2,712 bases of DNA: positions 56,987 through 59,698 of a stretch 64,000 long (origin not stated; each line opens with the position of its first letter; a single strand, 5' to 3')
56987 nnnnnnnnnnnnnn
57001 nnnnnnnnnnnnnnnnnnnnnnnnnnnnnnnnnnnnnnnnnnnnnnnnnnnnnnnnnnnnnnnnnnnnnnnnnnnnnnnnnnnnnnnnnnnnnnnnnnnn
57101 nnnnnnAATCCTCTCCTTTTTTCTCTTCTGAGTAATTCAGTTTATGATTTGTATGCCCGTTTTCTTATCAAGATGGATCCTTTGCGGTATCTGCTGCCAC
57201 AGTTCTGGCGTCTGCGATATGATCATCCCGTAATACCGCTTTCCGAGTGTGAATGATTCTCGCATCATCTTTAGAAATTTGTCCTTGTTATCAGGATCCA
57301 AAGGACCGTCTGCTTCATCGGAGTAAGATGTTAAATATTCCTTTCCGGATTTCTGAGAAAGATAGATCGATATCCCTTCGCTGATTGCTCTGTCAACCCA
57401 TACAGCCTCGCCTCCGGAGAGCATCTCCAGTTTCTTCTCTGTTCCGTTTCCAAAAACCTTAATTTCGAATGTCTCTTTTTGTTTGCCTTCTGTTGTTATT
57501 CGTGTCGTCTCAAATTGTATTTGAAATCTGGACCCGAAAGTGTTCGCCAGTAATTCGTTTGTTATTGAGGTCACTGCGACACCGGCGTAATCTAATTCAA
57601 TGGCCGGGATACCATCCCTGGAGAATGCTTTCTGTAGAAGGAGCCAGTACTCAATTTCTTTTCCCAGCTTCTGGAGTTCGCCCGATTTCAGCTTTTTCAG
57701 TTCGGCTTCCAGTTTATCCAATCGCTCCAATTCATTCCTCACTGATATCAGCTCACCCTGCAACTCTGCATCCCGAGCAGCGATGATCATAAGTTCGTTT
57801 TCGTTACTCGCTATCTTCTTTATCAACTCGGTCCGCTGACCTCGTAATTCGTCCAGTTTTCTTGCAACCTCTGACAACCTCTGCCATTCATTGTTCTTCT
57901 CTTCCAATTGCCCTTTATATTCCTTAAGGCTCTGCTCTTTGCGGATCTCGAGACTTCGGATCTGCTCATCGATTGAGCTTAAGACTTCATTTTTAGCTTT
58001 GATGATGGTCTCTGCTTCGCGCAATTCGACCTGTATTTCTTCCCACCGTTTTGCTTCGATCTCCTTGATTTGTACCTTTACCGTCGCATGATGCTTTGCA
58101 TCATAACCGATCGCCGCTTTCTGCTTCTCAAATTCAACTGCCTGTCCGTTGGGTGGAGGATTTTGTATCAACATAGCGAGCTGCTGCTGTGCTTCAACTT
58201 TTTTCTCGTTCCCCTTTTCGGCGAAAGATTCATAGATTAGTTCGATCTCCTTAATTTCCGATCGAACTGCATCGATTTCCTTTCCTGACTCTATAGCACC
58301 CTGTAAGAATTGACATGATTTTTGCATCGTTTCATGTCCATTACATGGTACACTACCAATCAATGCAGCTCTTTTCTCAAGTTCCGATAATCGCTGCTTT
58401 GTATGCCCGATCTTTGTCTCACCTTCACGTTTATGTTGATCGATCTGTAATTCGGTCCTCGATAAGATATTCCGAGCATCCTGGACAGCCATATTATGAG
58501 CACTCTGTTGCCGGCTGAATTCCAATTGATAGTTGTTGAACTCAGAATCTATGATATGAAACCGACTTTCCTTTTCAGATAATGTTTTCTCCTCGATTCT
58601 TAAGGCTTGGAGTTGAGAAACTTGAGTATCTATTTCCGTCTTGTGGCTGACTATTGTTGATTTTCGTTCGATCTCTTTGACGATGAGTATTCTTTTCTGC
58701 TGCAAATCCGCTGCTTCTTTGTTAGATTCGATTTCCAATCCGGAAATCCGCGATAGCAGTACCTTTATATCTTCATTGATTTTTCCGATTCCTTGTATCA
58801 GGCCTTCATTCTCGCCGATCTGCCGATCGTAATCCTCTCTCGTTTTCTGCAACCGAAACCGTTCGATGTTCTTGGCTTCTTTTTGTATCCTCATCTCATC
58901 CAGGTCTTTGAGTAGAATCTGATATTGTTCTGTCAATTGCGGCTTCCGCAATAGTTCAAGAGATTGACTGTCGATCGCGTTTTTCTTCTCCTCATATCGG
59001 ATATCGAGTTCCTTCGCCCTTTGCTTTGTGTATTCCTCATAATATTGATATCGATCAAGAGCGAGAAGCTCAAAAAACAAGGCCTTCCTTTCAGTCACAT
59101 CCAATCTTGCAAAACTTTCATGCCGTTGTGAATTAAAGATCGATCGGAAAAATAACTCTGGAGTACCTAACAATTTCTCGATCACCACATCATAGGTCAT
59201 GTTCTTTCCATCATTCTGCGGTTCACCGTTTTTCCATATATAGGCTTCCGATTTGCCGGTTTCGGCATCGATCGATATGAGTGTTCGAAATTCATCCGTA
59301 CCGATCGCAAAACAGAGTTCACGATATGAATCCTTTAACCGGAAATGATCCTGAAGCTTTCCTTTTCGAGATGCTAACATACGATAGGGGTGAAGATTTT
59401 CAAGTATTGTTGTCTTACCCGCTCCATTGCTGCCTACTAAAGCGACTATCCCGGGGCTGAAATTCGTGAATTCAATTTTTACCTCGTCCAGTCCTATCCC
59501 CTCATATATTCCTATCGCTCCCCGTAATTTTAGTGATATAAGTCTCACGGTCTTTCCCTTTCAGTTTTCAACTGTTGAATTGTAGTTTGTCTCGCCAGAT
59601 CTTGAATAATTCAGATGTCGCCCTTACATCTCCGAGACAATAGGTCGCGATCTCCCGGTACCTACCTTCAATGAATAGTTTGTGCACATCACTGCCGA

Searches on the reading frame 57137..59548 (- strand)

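Call 67: search_protein_families(library=phrogs, proteins=[window:57137-59548:-], max_evalue=0.00001)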
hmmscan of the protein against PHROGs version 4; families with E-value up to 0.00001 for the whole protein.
window:57137-59548:- (803 aa): 1 family
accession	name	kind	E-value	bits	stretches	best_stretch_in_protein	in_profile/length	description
phrog_77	-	DNA, RNA and nucleotide metabolism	5.5e-40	138.7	2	357-798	475-948/967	SbcC-like subunit of palindrome specific endonuclease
